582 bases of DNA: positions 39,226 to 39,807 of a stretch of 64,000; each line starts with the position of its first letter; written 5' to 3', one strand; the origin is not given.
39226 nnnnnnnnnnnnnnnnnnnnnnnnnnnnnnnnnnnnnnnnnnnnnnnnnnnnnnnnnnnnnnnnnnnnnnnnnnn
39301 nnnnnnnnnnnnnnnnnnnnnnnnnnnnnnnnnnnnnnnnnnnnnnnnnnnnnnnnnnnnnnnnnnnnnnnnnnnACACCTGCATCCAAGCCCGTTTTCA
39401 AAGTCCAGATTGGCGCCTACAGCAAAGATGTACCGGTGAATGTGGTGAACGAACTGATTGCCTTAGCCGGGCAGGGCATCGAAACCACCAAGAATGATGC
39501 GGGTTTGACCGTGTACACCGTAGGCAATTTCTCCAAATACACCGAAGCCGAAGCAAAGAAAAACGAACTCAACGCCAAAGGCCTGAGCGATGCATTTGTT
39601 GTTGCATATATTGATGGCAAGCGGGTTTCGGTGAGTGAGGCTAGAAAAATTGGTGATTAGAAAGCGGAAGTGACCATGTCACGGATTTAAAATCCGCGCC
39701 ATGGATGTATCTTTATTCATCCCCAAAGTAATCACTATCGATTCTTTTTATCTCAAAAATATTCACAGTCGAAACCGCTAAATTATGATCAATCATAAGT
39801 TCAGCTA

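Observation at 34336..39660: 1,774-aa envelope protein combining TPR/PD40 N-terminus, ~1,000-aa coiled coil with slippage-prone N/Q tracts, and triple SPOR C-terminus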

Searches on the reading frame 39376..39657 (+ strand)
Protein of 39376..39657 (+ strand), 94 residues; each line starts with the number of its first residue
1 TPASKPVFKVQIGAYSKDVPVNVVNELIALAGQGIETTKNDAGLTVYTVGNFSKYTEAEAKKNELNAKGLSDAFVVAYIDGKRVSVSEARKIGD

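Call 39: search_protein_families(library=pfam, proteins=[window:39376-39657:+], max_evalue=1)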
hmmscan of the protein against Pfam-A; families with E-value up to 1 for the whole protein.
window:39376-39657:+ (94 aa): 3 families
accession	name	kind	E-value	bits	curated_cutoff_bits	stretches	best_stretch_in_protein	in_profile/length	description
PF05036.18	SPOR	-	1.4e-05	25.7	21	1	7-76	4-75/76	SPOR domain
PF04471.18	Mrr_cat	-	0.11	13.1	21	1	6-64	48-102/115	Restriction endonuclease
PF10911.13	T7-like_Y65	-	0.15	12.2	25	1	54-85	33-64/77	Bacteriophage T7-like gene 6.5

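Call 66: search_solved_structures(query=A4, max_evalue=10, show_alignments=3)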
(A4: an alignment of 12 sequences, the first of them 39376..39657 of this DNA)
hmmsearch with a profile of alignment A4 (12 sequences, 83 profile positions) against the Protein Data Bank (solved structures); distinct sequences matched with E-value up to 10: 2.
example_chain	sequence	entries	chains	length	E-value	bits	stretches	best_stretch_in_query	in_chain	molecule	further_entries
1x60_A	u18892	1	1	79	0.0013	22.1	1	3-67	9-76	Sporulation-specific N-acetylmuramoyl-L-alanine amidase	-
7adk_B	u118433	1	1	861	0.1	16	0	28-75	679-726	Lipoprotein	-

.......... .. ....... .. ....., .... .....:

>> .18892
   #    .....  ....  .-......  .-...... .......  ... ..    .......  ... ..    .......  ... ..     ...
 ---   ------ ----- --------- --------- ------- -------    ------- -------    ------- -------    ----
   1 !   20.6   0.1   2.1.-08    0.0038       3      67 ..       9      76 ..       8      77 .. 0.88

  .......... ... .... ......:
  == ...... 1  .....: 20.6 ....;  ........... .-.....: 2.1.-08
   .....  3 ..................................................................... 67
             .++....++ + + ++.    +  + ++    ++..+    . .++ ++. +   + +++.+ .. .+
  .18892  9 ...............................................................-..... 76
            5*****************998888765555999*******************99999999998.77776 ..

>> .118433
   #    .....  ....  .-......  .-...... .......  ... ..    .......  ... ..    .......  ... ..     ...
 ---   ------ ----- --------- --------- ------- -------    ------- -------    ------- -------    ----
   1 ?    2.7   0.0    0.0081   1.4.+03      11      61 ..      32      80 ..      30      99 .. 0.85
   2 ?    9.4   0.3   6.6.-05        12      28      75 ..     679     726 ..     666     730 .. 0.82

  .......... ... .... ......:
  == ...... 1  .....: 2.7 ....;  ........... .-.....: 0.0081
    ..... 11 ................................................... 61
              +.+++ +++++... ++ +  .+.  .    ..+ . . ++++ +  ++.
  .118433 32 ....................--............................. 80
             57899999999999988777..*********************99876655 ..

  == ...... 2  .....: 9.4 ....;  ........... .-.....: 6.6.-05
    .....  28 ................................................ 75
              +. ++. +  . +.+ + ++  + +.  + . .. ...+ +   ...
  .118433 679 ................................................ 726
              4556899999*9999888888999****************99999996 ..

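Call 67: search_protein_families(library=pfam, alignment_id=A4, max_evalue=0.01)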
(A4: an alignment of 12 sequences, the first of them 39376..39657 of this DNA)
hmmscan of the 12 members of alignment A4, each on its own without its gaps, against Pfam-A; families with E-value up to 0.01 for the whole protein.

A. member 1, window:39376-39657:+ (94 aa): 1 family
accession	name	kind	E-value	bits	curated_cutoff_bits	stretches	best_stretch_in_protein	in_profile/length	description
PF05036.18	SPOR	-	1.4e-05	25.7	21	1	7-76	4-75/76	SPOR domain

B. families by the number of members that match (of 12 scanned): 1 family
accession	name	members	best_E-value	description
PF05036.18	SPOR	9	4e-06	SPOR domain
